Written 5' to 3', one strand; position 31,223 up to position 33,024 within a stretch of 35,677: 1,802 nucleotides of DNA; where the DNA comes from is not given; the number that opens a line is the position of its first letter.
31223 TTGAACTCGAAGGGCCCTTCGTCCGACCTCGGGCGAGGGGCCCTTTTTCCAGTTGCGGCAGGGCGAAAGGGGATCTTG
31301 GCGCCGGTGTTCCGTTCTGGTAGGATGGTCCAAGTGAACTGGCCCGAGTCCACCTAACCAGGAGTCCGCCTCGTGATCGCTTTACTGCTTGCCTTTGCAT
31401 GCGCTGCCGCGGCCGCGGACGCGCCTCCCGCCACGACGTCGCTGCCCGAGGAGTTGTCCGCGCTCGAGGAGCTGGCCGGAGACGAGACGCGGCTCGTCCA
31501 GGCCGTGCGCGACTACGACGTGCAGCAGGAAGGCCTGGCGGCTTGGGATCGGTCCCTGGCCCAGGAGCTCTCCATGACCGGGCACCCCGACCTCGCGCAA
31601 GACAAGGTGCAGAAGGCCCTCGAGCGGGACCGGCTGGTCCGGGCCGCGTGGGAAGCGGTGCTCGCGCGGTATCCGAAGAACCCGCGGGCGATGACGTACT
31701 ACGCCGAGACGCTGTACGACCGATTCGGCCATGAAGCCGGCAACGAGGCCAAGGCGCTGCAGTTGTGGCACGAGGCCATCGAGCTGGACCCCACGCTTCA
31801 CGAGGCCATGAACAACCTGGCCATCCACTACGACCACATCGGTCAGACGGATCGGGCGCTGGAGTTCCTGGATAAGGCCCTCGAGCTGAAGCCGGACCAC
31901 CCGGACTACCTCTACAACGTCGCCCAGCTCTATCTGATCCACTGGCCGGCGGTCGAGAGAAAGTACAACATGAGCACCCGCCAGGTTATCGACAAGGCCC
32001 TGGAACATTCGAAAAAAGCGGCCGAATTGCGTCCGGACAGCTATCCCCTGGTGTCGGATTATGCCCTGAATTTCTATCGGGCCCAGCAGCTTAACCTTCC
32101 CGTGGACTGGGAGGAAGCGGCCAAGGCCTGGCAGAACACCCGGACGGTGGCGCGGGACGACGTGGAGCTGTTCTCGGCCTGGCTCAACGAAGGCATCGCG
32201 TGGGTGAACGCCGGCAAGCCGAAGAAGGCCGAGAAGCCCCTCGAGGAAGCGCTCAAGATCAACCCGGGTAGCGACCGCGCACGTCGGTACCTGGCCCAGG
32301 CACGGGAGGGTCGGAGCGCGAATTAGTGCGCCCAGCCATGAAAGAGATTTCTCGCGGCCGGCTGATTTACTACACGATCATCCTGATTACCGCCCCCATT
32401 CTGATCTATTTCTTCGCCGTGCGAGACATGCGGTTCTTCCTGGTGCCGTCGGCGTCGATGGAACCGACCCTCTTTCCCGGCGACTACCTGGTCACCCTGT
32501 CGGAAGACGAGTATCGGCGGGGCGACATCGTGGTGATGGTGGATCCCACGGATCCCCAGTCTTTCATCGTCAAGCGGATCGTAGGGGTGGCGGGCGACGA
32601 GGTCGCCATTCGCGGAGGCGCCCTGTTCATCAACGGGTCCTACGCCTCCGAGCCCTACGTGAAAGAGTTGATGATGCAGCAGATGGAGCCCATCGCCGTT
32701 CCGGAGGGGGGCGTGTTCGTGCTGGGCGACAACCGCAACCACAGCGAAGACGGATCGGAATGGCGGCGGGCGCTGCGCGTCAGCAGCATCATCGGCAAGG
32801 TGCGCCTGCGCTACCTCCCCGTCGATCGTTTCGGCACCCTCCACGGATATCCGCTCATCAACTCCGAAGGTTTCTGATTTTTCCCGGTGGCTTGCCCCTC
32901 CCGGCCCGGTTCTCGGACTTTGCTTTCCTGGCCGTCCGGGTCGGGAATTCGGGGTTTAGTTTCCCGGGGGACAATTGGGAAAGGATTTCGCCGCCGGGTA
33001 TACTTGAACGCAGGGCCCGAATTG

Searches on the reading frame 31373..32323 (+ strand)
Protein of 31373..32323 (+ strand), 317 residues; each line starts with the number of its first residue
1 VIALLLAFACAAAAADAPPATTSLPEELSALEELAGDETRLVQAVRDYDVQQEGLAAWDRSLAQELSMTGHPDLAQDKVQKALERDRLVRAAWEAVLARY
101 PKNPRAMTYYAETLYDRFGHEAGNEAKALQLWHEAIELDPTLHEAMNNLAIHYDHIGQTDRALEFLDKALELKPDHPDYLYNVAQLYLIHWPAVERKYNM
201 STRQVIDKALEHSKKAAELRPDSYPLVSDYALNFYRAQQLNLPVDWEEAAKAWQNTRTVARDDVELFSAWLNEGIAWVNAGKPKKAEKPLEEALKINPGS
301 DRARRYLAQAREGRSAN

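Call 3: search_protein_families(library=pfam, proteins=[window:31373-32323:+], max_evalue=1)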
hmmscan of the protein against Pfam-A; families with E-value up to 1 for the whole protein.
window:31373-32323:+ (317 aa): 20 families
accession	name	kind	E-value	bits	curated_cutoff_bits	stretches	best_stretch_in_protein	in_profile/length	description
PF13431.12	TPR_17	-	6.4e-17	60.8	24.4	3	134-164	4-34/34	Tetratricopeptide repeat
PF00515.34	TPR_1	-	8.7e-17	60.6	27.8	3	144-176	2-34/34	Tetratricopeptide repeat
PF07719.23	TPR_2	-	6.3e-16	57.5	27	3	144-176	2-34/34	Tetratricopeptide repeat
PF13428.12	TPR_14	-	5.6e-15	54.8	23.5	2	279-310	13-44/44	Tetratricopeptide repeat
PF14559.12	TPR_19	-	1.4e-14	54.6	25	2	121-185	3-67/68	Tetratricopeptide repeat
PF13414.12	TPR_11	-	2e-10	40.6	26.8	2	157-187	8-38/42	TPR repeat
PF13424.12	TPR_12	-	1.4e-09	38.5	30.1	2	127-173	28-75/77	Tetratricopeptide repeat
PF13432.12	TPR_16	-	3.4e-09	37.4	32.7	3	122-177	10-65/65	Tetratricopeptide repeat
PF13181.12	TPR_8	-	7.1e-08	32.5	25.7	1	144-176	2-34/34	Tetratricopeptide repeat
PF13371.12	TPR_9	-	4.8e-07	30.1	35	2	127-178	13-64/73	Tetratricopeptide repeat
PF12569.14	NatA_aux_su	-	3.8e-06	26.6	33.3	1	146-187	195-236/515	N-terminal acetyltransferase A, auxiliary subunit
PF23914.1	TPR_CcmH_CycH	-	3.9e-05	24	42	2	157-257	64-148/158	Cytochrome c-type biogenesis protein H TPR domain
PF13176.12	TPR_7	-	0.00023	21.4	27.9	1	145-175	1-31/36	Tetratricopeptide repeat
PF20308.4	TPR-S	-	0.00036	21.5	27.6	1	126-227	3-96/102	Tetratricopeptide Repeats-Sensor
PF12895.13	ANAPC3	-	0.00047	20.8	27.2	1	134-188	14-67/82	Anaphase-promoting complex, cyclosome, subunit 3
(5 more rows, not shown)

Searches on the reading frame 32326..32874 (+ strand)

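Call 3: search_protein_families(library=pfam, proteins=[window:32326-32874:+], max_evalue=1)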
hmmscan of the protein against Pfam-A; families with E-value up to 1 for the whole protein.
window:32326-32874:+ (183 aa): 4 families
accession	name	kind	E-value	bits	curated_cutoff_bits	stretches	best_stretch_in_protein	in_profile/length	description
PF10502.14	Peptidase_S26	-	4.9e-32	111.6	22.9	1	18-163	6-167/168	Signal peptidase, peptidase S26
PF00717.28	Peptidase_S24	-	5.5e-05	23.3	23.3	1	40-94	40-90/116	Peptidase S24-like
PF09405.15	Btz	-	0.2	12.3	22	1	117-150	36-69/131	CASC3/Barentsz eIF4AIII binding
PF09446.15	VMA21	-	0.23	12.1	29.5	1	12-32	5-25/64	VMA21-like domain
